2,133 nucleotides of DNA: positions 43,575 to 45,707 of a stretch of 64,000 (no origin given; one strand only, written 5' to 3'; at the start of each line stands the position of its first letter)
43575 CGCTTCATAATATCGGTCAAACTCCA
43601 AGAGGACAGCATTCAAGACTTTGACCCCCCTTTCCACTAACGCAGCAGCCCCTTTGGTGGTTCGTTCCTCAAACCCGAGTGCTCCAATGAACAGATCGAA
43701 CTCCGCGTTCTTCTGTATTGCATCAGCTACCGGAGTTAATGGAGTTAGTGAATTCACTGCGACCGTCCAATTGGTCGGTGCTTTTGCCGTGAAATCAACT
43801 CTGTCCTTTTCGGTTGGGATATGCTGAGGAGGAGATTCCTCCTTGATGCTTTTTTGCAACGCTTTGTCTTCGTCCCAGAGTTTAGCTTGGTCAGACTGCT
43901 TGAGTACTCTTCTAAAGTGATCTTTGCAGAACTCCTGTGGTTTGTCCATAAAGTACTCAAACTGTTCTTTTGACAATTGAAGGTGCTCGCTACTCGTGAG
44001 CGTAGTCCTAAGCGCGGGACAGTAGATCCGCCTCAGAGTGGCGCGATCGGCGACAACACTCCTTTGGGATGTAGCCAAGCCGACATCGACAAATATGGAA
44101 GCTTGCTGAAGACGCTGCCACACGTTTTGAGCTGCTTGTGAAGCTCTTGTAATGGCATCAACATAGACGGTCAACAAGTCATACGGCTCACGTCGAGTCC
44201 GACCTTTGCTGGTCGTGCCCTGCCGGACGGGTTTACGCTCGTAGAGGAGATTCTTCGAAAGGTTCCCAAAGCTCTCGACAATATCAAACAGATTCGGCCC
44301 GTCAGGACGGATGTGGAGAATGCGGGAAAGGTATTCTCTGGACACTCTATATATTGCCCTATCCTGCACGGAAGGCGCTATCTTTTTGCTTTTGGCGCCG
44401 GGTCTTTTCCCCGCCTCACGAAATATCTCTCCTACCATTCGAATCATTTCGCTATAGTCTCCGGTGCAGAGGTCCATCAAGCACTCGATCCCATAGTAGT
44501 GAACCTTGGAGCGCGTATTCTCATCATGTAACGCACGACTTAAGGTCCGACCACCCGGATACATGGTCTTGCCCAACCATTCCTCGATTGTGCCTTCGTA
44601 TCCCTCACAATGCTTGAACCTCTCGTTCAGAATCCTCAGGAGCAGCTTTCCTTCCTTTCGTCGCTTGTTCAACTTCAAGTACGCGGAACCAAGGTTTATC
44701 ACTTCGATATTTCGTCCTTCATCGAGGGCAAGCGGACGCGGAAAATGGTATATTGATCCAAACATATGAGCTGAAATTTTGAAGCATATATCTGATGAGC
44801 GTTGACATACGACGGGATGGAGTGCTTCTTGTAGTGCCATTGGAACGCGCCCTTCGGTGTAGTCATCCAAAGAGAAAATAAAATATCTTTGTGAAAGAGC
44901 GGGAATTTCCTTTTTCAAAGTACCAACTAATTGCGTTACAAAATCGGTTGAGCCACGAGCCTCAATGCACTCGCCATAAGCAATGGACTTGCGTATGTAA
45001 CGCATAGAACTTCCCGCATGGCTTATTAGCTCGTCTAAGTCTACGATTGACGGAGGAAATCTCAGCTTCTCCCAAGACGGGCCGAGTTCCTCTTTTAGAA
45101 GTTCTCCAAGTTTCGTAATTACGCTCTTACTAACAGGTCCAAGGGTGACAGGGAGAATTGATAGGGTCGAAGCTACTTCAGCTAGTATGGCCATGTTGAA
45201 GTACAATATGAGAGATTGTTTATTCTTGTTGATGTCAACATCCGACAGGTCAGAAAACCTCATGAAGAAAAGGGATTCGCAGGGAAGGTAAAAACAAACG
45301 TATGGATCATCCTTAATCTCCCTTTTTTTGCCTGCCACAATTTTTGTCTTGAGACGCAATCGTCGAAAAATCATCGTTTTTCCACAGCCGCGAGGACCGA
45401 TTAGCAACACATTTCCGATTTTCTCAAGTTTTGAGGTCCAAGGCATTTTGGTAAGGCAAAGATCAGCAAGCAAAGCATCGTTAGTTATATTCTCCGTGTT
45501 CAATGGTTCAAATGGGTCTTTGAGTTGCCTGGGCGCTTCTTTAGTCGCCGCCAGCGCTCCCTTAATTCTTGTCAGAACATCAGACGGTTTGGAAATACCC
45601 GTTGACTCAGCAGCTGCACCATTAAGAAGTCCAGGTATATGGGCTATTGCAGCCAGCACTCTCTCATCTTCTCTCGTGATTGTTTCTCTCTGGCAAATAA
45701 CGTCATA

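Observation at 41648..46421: Kinase-NTPase mega-protein plus orphan DNA methyltransferase: candidate undescribed compact Pgl/BREX-type-2-like defence system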

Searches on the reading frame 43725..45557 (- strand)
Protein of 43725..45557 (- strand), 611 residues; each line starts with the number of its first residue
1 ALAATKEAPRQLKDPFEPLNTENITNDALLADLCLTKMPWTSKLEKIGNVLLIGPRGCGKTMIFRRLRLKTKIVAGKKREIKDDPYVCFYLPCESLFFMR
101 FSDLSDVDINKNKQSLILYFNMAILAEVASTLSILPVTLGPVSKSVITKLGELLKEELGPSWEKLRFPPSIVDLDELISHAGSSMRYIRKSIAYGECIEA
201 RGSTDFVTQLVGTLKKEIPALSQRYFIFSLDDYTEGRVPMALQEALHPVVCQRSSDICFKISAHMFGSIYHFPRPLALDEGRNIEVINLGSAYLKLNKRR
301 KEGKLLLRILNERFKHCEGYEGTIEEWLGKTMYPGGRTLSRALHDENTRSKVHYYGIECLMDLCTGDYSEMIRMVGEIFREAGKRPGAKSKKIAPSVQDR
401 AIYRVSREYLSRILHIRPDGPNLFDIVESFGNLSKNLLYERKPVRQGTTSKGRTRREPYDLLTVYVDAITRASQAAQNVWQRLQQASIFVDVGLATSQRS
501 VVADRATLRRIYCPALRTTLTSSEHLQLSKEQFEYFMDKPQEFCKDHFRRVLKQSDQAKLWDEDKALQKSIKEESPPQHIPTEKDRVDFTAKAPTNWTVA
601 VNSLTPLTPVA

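Call 54: predict_structure(alignment_id=A3)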
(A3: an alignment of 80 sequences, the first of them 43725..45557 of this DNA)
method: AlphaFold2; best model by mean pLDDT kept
length: 611 residues; sequences in the alignment: 80
mean_pLDDT: 85.1   pTM: 0.79
mean pLDDT of the five models: 85.1, 84.8, 84.3, 82.6, 79.4
residues with pLDDT >= 90: 326; 70-90: 213; 50-70: 35; < 50: 37
segments of 3 or more residues with pLDDT < 50: 1-5, 277-281, 556-578
pLDDT, mean of each block of 10 residues (from residue 1): 55 87 84 83 89 82 93 93 95 84 82 94 97 89 92 95 93 94 95 88 93 94 95 88 91 87 81 53 73 58 84 92 95 89 92 95 86 96 92 97 96 90 97 94 79 83 89 91 88 71 84 94 87 95 94 55 35 40 75 84 80 49
secondary structure, 60 per line:
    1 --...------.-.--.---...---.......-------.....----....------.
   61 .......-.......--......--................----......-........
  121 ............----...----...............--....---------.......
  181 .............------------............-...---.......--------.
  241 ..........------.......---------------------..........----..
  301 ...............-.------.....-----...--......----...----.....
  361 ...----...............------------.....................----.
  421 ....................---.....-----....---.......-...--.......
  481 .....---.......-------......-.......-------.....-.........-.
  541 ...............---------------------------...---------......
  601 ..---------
elements in order: H27-33 H41-45 E50-53 H60-67 H69-75 H78-83 E86-92 H93-101 H106-111 H113-132 H144-158 H161-164 H174-193 H206-217 E225-231 H240-250 E257-263 E285-288 H289-294 H299-315 H324-328 H339-344 H356-363 H368-382 H395-415 H420-440 E444-448 E454-457 E461-467 H474-485 E489-495 E503-508 H510-516 E524-528 H530-538 H540-555 H595-602
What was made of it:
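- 43905..45515 (-): ORC/Cdc6-type AAA+ ATPase (about aa 274-810). It has Walker A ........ (K319) and Walker B DD490/491, followed by a helical lid and a beta-rich, winged-helix-like region. AF2 model pLDDT 85 (call 54).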

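Call 59: fold_search(model_id=the predicted structure, library=pdb)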
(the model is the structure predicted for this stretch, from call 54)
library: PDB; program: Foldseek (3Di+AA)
matches with E <= 10: 660; with E <= 0.001: 13
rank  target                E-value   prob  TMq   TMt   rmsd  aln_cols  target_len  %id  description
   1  1w5t_A                2.8e-05  1.00  0.29  0.40  13.2       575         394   11  Structure of the Aeropyrum Pernix ORC2 protein (ADPNP-ADP complexes) (released 2004-10-05)
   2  2qby_B                4.6e-05  1.00  0.25  0.38  14.5       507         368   11  Crystal structure of a heterodimer of Cdc6/Orc1 initiators bound to origin DNA (from S. solfataricus) (released 2007-09-11)
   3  1w5s_B                6.4e-05  1.00  0.26  0.36  14.3       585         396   11  Structure of the Aeropyrum Pernix ORC2 protein (ADP form) (released 2004-10-05)
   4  6pxl_H                1.6e-04  1.00  0.23  0.32  18.4       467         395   15  3.74 Angstroms resolution structure of HlsU with an axial-channel plug (released 2020-07-29)
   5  9zll_D                2.8e-04  1.00  0.26  0.28  17.7       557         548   12  Complex of N-terminal BrxC walker B, BrxB, and N-termianl PglZ from the Acinetobacter BREX system (released 2026-04-08)
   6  7jk6_D                2.9e-04  0.99  0.24  0.31  17.9       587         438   12  Structure of Drosophila ORC in the active conformation (released 2020-09-09)
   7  4xgc_D                3.2e-04  1.00  0.27  0.35  16.8       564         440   10  Crystal structure of the eukaryotic origin recognition complex (released 2015-04-01)
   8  6pxk_I                3.3e-04  0.99  0.23  0.32  17.4       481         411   13  3.65 Angstroms resolution structure of HslU with an axial-channel plug (released 2020-07-29)
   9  7jps_D                3.3e-04  0.99  0.22  0.31  18.9       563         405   11  ORC-DNA: Human Origin Recognition Complex (ORC) with DNA bound in the core (released 2020-09-09)
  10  8s0e_D                4.6e-04  1.00  0.23  0.31  17.1       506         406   10  H. sapiens OCCM bound to double stranded DNA (released 2024-10-02)
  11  7jpo_D                5.8e-04  0.99  0.22  0.31  18.6       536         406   11  ORC-O1AAA: Human Origin Recognition Complex (ORC) with dynamic/unresolved ORC2 WH (released 2020-09-02)
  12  7jgr_D                6.1e-04  0.99  0.23  0.29  18.2       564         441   10  Structure of Drosophila ORC bound to DNA (84 bp) and Cdc6 (released 2020-09-09)
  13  7tjf_A                9.8e-04  1.00  0.28  0.33  17.8       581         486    8  S. cerevisiae ORC bound to 84 bp ARS1 DNA (released 2023-01-18)
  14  7jpq_D                1.4e-03  0.99  0.23  0.32  18.1       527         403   11  ORC-O2-5: Human Origin Recognition Complex (ORC) with subunits 2,3,4,5 (released 2020-09-02)
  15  6gaz_Ag               1.6e-03  1.00  0.25  0.36   8.7       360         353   13  Unique features of mammalian mitochondrial translation initiation revealed by cryo-EM. This file contains the 28S rib (released 2018-08-08)
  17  2v1u_A                1.8e-03  1.00  0.26  0.37  14.3       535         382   10  STRUCTURE OF THE AEROPYRUM PERNIX ORC1 PROTEIN IN COMPLEX WITH DNA (released 2007-09-18)
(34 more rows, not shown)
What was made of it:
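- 43905..45515 (-): Foldseek top matches are 1w5t, 2qby, 1w5s and 2v1u (archaeal Orc/Cdc6), 9zll_D (BrxC) and ORC4 (call 59).
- On ORC/Cdc6 clade of AAA+ ATPases: The AF2 model (pLDDT 85) is best matched by archaeal Orc/Cdc6 structures 1w5t, 2qby_B, 1w5s and 2v1u with probability 1.0 (calls 54, 59).
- Closest known: Pgl / BREX type 2. Same: BrxC is a structural neighbour of the ATPase (call 59).
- Checked: The AF2 model of aa 260-870 (pLDDT 85) has archaeal Orc/Cdc6 as its best Foldseek matches, followed among others by BrxC and eukaryotic ORC4 (calls 54, 59).
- Foldseek finds BrxC among the ATPase matches (9zll_D, E 2.8e-4; call 59).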
